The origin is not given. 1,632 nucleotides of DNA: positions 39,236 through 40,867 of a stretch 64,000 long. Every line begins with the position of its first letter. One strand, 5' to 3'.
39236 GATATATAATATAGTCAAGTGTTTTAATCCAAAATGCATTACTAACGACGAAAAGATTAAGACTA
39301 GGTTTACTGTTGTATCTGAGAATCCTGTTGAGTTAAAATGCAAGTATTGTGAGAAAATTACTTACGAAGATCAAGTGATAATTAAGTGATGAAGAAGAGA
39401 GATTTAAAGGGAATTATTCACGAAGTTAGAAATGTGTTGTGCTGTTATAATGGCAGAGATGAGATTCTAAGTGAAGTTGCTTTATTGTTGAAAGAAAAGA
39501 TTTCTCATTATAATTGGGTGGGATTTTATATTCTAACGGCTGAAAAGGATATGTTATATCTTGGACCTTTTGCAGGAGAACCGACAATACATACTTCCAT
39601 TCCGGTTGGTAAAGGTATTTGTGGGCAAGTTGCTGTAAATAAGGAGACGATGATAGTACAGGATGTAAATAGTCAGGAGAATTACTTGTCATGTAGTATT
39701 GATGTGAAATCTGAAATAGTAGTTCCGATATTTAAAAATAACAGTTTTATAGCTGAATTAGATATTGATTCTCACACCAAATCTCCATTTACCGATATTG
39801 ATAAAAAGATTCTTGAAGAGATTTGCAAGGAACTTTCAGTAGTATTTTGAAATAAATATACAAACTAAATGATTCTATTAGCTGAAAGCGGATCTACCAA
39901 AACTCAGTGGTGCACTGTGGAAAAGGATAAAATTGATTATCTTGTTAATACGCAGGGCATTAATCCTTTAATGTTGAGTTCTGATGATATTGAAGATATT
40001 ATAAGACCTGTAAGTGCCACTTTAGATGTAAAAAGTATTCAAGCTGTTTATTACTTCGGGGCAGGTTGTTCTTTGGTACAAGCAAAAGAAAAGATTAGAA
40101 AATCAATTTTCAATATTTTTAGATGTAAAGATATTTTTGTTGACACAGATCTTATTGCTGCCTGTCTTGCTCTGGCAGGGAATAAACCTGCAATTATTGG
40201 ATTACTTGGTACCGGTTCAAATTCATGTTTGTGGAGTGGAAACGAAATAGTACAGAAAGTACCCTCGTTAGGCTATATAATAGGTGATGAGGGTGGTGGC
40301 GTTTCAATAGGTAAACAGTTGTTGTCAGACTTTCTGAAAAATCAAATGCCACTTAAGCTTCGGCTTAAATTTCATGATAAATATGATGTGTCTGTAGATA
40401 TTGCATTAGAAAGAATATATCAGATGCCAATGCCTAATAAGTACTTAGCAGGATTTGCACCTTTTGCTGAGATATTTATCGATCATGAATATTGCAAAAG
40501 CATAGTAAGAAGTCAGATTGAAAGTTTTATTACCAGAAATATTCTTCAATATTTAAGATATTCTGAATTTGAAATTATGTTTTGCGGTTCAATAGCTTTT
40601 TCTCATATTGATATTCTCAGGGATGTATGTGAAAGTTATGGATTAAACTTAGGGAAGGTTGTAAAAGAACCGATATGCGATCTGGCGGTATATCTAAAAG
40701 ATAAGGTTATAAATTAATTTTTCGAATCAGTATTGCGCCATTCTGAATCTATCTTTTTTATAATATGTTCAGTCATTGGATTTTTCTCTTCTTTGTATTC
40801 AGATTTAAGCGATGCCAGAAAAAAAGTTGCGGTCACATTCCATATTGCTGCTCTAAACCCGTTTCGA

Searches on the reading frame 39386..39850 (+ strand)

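Call 22: search_protein_families(library=ncbifam, proteins=[window:39386-39850:+], max_evalue=0.00001)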
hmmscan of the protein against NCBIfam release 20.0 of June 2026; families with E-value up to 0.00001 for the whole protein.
window:39386-39850:+ (154 aa): 1 family
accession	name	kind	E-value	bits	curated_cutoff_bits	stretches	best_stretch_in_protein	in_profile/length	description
NF038230.1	Regu_Geo_Pelo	equivalog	1.9e-06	26.1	1200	1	76-146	434-508/935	GPMC system transcriptional regulator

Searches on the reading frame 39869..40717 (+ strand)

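Call 22: search_protein_families(library=ncbifam, proteins=[window:39869-40717:+], max_evalue=0.00001)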
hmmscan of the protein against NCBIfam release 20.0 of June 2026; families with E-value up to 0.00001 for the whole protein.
window:39869-40717:+ (282 aa): 1 family
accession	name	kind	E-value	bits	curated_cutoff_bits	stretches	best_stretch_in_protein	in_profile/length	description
NF046058.1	NagK_SO3507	equivalog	6.9e-06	25.7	370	1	85-162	99-175/295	N-acetylglucosamine kinase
